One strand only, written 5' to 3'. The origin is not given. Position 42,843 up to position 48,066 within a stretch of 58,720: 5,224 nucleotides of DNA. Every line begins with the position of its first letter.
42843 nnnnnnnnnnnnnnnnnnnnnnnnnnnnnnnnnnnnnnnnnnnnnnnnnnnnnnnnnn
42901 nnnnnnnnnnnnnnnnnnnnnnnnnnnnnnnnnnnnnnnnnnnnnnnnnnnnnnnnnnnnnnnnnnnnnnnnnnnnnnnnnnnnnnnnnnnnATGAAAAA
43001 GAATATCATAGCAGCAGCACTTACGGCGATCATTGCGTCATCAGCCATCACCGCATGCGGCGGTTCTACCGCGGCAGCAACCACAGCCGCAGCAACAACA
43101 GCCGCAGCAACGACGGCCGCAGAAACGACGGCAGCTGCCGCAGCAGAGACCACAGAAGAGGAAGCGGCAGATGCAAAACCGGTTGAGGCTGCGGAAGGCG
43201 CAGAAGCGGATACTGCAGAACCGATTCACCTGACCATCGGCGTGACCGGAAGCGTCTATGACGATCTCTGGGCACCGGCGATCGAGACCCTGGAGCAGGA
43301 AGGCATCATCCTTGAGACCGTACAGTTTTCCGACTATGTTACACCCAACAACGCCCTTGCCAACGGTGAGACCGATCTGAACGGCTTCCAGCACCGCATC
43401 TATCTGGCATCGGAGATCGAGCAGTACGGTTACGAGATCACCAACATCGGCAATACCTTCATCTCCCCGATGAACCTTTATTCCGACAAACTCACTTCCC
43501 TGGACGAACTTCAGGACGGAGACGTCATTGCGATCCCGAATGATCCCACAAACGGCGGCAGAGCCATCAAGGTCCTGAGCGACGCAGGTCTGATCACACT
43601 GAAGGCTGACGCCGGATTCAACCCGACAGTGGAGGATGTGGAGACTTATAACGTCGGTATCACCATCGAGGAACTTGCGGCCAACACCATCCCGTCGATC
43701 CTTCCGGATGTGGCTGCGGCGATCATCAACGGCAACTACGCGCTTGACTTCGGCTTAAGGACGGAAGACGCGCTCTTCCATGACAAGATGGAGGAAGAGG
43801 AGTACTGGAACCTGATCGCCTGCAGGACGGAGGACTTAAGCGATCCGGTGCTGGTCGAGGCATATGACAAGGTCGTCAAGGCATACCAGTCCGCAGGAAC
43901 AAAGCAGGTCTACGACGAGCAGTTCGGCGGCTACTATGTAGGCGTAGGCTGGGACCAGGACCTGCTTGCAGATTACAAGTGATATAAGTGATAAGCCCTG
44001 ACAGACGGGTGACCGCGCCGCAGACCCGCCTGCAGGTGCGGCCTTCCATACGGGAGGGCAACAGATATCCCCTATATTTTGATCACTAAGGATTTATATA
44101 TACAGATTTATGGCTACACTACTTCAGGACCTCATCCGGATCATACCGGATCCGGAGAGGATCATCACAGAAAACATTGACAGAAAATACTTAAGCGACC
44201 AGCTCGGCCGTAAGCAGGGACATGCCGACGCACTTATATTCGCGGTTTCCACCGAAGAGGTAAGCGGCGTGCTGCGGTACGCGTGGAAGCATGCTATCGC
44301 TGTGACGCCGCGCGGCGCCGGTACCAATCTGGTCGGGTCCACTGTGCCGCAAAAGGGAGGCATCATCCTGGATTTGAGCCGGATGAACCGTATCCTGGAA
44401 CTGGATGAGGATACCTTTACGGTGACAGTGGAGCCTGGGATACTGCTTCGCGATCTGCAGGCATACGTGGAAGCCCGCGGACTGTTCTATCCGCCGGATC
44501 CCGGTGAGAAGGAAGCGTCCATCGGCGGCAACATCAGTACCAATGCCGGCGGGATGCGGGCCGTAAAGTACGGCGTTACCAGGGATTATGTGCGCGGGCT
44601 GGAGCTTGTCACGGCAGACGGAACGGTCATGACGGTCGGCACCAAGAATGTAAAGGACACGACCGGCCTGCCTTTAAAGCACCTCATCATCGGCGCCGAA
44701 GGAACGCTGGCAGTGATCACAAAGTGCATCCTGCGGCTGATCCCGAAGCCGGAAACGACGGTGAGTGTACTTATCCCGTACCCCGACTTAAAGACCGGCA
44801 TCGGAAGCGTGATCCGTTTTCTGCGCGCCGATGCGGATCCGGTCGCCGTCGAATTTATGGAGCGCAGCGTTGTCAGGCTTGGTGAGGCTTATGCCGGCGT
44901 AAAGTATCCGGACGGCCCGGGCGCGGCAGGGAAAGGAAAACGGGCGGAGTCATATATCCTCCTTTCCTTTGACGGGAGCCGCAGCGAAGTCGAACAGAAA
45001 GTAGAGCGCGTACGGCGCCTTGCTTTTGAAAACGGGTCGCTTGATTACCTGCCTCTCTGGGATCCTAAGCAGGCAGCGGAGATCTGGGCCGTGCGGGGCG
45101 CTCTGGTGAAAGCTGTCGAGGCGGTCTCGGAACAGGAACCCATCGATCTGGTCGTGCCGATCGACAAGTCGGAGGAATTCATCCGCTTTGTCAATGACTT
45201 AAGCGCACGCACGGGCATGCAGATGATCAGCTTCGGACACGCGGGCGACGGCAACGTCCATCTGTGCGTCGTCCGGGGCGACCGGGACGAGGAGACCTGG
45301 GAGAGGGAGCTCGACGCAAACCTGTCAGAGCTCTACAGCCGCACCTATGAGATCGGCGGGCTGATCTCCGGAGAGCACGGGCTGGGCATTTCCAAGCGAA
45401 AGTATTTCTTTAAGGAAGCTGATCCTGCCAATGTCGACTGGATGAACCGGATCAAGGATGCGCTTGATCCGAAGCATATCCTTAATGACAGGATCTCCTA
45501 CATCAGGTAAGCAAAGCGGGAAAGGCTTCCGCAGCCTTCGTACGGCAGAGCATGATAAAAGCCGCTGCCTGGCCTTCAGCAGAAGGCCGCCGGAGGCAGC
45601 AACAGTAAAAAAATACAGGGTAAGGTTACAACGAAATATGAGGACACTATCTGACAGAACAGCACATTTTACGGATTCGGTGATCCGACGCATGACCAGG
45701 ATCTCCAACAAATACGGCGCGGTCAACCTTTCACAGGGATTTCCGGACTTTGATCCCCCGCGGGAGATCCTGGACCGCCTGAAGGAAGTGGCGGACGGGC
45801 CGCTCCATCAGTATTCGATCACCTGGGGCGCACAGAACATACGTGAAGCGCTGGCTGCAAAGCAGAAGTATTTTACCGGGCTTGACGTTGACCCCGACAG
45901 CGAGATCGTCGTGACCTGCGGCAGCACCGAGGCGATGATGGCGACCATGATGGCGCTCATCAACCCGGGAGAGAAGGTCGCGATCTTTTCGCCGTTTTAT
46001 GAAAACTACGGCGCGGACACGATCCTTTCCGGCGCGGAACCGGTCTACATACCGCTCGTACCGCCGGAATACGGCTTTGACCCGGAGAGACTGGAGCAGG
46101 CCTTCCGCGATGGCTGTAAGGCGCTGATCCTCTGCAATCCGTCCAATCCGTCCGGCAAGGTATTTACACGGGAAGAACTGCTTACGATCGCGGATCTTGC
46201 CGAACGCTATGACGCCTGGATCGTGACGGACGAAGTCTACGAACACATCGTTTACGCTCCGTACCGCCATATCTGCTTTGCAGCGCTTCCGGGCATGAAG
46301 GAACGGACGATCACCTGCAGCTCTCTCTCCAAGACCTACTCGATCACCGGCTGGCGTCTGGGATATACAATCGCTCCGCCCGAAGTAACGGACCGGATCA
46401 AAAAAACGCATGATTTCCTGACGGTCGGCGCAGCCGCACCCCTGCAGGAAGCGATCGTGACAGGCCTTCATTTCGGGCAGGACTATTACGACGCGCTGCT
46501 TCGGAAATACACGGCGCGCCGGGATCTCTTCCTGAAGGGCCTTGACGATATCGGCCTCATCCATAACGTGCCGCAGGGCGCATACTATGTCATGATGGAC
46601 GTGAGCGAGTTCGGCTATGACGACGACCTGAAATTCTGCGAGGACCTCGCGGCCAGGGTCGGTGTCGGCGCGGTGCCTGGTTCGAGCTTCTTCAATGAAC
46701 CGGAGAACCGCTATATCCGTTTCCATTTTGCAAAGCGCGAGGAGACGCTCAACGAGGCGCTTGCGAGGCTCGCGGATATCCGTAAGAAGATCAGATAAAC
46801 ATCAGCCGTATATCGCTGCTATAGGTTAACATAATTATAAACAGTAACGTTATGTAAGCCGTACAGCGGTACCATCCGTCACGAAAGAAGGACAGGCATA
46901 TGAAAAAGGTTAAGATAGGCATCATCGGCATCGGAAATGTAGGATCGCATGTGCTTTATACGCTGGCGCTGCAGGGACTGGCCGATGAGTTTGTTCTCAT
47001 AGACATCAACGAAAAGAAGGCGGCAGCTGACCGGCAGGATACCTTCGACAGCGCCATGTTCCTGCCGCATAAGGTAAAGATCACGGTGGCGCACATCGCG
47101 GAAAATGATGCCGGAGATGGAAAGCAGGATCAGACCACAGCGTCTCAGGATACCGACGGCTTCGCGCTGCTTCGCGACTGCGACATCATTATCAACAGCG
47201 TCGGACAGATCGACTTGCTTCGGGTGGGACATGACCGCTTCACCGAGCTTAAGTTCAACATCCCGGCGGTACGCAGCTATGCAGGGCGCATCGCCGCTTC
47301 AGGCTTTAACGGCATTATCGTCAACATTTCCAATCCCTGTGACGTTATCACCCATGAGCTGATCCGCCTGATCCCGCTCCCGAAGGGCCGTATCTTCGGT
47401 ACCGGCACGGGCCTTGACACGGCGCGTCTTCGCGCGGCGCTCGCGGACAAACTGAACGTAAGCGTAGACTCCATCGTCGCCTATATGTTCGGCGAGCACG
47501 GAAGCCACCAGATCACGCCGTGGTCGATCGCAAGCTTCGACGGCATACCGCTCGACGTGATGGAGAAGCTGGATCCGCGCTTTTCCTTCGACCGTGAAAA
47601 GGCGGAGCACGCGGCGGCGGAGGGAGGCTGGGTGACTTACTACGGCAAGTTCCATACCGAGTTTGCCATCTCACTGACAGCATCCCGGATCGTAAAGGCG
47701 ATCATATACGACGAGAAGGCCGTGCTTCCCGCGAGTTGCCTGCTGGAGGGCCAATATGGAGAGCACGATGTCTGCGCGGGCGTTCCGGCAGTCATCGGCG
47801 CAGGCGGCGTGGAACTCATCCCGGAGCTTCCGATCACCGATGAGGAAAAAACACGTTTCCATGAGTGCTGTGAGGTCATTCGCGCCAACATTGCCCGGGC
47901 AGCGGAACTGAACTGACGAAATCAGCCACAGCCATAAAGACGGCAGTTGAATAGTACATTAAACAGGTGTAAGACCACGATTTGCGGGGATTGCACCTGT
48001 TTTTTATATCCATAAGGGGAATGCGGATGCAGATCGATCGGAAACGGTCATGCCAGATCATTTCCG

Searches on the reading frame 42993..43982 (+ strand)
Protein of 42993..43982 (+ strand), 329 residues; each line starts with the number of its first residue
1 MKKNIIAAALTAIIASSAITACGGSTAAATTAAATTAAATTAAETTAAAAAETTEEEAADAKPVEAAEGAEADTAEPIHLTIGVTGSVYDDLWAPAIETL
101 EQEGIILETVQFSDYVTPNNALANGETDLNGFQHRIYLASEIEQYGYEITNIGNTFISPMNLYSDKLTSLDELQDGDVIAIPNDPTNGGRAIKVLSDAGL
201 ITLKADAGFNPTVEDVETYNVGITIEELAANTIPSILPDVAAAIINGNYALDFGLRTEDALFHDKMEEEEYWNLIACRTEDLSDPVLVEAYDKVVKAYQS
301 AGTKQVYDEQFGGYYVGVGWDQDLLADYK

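Call 33: search_protein_families(library=pfam, proteins=[window:42993-43982:+], max_evalue=0.00001)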
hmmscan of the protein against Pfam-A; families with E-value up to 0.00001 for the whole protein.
window:42993-43982:+ (329 aa): 1 family
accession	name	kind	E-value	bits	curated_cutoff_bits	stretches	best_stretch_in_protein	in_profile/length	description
PF03180.19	Lipoprotein_9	-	2.4e-66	223.8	27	1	80-316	1-233/236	NlpA lipoprotein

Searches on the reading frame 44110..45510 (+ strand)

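Call 33: search_protein_families(library=pfam, proteins=[window:44110-45510:+], max_evalue=0.00001)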
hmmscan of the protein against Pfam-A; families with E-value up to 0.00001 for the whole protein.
window:44110-45510:+ (466 aa): 2 families
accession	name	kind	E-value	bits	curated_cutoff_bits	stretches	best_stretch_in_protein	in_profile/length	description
PF02913.24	FAD-oxidase_C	-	4e-48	164.7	21.2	1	213-459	1-244/248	FAD linked oxidases, C-terminal domain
PF01565.28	FAD_binding_4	-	6e-45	152.8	26.4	1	40-176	2-138/139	FAD binding domain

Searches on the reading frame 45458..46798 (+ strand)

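Call 33: search_protein_families(library=pfam, proteins=[window:45458-46798:+], max_evalue=0.00001)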
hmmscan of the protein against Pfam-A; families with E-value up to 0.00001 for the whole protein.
window:45458-46798:+ (446 aa): 1 family
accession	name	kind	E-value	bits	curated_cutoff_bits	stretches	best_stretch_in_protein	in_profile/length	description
PF00155.27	Aminotran_1_2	-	1.3e-63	215.9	19.7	1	89-438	4-361/361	Aminotransferase class I and II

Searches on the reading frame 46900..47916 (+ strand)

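Call 33: search_protein_families(library=pfam, proteins=[window:46900-47916:+], max_evalue=0.00001)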
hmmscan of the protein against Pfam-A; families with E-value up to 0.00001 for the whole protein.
window:46900-47916:+ (338 aa): 2 families
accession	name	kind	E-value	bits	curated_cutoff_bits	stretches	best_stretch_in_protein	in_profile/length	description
PF02866.23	Ldh_1_C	-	2.1e-21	77.1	22.6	1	170-336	1-172/174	lactate/malate dehydrogenase, alpha/beta C-terminal domain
PF00056.29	Ldh_1_N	-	4.6e-17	62.8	27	1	4-167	1-141/141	lactate/malate dehydrogenase, NAD binding domain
